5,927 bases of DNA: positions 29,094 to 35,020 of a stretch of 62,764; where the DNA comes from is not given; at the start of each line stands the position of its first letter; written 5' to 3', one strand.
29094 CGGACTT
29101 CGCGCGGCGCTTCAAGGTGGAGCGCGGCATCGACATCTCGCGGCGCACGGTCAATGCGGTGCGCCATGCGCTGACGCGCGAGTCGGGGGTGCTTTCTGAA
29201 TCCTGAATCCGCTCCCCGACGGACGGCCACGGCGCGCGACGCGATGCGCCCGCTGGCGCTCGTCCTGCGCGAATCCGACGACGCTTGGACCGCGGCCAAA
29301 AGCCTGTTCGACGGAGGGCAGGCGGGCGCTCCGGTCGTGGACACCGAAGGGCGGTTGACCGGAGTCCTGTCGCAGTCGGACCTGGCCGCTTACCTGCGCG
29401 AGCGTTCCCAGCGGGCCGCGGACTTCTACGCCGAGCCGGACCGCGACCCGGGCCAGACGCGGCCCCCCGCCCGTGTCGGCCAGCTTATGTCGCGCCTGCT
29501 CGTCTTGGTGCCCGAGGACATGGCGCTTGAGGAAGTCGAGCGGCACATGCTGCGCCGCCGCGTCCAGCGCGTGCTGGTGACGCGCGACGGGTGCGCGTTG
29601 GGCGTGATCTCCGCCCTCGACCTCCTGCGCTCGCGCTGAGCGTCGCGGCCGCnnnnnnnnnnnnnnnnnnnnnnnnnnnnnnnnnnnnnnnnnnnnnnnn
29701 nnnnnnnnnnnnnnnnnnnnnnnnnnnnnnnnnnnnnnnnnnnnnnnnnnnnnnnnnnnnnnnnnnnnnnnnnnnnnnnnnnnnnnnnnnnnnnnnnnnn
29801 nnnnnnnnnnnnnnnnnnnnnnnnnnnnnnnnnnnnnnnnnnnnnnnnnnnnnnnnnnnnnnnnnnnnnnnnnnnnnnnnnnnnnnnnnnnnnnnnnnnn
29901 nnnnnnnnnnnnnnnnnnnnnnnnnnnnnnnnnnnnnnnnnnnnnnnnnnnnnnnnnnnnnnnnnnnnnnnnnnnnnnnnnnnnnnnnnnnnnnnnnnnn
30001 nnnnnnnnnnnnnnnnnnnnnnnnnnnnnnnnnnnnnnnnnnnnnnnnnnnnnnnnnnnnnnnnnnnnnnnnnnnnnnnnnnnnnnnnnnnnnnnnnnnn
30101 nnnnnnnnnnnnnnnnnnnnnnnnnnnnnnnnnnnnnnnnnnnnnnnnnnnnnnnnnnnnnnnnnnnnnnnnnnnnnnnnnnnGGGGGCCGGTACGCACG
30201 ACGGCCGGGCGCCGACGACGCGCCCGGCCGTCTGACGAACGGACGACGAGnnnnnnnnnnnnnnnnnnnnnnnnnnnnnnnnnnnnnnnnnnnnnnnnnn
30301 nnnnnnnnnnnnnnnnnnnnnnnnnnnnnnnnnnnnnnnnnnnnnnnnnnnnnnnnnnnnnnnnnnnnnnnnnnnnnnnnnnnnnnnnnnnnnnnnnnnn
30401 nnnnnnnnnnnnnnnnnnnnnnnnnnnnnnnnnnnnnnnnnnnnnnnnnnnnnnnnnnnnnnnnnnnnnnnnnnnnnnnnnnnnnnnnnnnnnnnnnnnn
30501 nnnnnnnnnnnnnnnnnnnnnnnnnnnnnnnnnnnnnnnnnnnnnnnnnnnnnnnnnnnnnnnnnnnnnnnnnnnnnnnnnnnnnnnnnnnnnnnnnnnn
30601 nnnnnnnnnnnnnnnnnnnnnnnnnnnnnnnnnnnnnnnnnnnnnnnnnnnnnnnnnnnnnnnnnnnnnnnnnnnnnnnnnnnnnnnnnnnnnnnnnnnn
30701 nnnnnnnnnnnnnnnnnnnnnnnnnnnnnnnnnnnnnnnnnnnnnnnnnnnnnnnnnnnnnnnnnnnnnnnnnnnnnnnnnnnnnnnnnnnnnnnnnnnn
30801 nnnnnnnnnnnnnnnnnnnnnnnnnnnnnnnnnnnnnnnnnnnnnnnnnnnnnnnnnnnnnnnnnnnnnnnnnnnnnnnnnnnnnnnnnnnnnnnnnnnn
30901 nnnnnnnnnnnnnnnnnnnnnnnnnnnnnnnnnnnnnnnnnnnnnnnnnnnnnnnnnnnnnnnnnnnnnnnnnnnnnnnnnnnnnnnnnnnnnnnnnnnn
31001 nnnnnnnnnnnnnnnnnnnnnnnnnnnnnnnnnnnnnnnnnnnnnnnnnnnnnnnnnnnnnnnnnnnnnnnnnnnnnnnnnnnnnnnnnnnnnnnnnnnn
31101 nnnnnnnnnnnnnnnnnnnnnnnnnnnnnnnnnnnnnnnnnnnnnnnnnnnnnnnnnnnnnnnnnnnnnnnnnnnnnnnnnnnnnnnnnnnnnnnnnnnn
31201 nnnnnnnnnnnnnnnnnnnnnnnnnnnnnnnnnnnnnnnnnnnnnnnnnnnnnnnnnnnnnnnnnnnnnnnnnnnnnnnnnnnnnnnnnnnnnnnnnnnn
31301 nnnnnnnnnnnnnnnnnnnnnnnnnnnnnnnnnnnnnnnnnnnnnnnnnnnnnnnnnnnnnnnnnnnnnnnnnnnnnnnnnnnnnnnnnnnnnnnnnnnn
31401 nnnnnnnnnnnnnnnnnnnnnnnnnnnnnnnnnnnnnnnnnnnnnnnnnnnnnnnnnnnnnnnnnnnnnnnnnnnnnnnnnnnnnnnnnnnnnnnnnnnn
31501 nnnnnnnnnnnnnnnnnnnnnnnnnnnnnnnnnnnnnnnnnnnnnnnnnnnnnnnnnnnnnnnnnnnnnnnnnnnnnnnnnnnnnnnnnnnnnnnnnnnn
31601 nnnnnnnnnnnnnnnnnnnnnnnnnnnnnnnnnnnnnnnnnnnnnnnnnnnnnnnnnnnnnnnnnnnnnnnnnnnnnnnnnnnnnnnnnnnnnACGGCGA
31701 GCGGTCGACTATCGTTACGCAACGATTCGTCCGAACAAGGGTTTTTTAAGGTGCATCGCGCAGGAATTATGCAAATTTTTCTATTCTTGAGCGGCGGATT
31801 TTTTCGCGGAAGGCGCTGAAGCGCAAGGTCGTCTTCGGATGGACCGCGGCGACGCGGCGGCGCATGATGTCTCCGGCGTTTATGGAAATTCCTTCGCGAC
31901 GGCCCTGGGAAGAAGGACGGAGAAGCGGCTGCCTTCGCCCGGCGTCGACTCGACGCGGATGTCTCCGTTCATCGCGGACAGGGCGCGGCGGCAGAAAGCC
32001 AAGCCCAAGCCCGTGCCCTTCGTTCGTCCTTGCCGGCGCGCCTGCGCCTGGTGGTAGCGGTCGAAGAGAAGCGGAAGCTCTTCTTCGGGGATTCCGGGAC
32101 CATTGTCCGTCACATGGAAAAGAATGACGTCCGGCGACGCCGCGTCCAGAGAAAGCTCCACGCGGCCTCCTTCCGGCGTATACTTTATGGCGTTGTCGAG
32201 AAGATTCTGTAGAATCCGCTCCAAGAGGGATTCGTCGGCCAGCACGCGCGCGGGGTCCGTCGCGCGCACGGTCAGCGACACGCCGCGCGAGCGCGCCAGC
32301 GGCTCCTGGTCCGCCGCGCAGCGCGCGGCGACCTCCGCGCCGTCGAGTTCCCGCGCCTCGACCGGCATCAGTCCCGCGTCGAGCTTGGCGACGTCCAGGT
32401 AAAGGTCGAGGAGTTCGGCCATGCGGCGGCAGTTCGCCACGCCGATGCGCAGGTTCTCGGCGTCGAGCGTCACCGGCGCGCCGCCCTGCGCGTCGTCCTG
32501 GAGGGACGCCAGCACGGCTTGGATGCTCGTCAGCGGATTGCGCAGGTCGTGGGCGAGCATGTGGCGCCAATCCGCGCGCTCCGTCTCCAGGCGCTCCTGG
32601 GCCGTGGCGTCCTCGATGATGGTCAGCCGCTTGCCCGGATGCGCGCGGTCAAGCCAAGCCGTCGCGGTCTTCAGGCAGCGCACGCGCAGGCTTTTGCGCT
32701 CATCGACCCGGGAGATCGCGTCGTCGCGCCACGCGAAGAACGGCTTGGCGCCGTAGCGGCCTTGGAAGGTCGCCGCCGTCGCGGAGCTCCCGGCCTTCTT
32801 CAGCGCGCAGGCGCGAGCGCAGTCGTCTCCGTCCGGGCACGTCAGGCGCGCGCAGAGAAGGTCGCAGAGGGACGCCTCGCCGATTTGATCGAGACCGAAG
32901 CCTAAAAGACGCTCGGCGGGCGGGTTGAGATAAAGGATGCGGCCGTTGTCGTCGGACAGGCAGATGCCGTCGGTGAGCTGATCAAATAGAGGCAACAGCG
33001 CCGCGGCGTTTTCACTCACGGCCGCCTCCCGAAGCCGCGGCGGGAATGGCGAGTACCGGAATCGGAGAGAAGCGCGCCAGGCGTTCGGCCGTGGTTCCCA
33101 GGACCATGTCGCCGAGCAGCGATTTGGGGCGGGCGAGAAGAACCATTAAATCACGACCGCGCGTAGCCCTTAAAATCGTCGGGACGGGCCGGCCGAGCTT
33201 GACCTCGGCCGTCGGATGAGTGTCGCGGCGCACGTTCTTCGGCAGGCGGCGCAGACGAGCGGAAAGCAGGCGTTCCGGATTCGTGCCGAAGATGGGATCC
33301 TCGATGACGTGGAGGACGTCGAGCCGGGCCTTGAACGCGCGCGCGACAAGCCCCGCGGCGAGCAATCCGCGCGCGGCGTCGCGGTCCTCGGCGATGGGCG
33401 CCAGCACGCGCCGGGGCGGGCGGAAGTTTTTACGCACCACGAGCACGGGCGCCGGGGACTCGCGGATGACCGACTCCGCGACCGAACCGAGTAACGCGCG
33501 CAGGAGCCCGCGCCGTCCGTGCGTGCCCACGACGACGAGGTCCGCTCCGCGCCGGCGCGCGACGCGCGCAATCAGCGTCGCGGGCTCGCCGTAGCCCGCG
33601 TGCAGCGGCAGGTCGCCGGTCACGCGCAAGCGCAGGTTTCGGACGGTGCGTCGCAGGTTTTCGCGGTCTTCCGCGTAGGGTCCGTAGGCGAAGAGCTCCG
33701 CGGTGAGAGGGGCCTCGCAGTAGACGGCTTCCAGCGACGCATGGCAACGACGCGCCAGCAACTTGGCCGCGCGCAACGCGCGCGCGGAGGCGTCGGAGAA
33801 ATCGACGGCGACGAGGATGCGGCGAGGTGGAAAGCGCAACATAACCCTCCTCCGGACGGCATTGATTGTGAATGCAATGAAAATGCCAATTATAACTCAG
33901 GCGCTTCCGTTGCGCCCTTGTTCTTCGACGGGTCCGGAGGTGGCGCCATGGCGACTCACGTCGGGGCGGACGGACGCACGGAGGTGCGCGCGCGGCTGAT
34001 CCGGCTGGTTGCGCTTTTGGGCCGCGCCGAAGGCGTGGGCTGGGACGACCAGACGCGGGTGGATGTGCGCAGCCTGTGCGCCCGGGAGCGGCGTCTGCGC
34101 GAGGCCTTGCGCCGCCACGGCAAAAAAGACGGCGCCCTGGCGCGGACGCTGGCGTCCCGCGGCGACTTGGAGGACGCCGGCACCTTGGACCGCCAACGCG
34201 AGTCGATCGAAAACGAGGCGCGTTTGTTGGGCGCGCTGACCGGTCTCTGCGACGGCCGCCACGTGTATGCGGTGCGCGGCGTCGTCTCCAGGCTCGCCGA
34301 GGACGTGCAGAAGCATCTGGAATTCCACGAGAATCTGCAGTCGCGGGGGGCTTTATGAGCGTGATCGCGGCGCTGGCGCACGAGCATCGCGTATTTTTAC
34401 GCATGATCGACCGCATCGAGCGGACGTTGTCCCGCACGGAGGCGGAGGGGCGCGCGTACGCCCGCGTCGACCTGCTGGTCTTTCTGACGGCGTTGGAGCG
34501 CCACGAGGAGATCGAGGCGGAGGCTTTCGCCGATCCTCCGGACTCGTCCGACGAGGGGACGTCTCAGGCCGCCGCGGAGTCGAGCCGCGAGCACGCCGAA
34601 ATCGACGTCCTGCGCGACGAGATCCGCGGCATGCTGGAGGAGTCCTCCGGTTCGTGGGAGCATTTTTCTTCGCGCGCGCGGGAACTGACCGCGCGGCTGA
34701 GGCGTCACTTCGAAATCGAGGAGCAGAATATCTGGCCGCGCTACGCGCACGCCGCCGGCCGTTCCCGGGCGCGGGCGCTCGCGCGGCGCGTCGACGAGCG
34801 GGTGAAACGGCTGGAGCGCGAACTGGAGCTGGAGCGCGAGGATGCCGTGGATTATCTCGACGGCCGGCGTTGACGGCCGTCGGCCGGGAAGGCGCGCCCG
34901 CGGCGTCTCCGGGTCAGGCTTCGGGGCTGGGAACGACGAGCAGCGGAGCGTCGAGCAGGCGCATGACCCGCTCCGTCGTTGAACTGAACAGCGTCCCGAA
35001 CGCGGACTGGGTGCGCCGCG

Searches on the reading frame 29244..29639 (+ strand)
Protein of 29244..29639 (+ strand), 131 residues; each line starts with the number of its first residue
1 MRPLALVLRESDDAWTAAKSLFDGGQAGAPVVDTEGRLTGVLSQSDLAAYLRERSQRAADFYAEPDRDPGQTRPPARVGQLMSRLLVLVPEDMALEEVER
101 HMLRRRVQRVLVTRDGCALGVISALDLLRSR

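Call 60: search_protein_families(library=pfam, proteins=[window:29244-29639:+], max_evalue=0.001)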
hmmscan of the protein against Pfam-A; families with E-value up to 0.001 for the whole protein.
window:29244-29639:+ (131 aa): 1 family
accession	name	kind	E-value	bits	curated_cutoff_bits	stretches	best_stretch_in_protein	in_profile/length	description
PF00571.33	CBS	-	1.4e-16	61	24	2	78-129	1-53/57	CBS domain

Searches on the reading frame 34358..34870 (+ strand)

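Call 55: search_protein_families(library=pfam, proteins=[window:34358-34870:+], max_evalue=0.01)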
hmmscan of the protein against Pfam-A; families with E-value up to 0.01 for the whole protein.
window:34358-34870:+ (171 aa): 1 family
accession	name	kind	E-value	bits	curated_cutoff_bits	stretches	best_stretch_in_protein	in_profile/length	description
PF01814.28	Hemerythrin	-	8.4e-13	49.3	25.3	2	2-128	2-126/127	Hemerythrin HHE cation binding domain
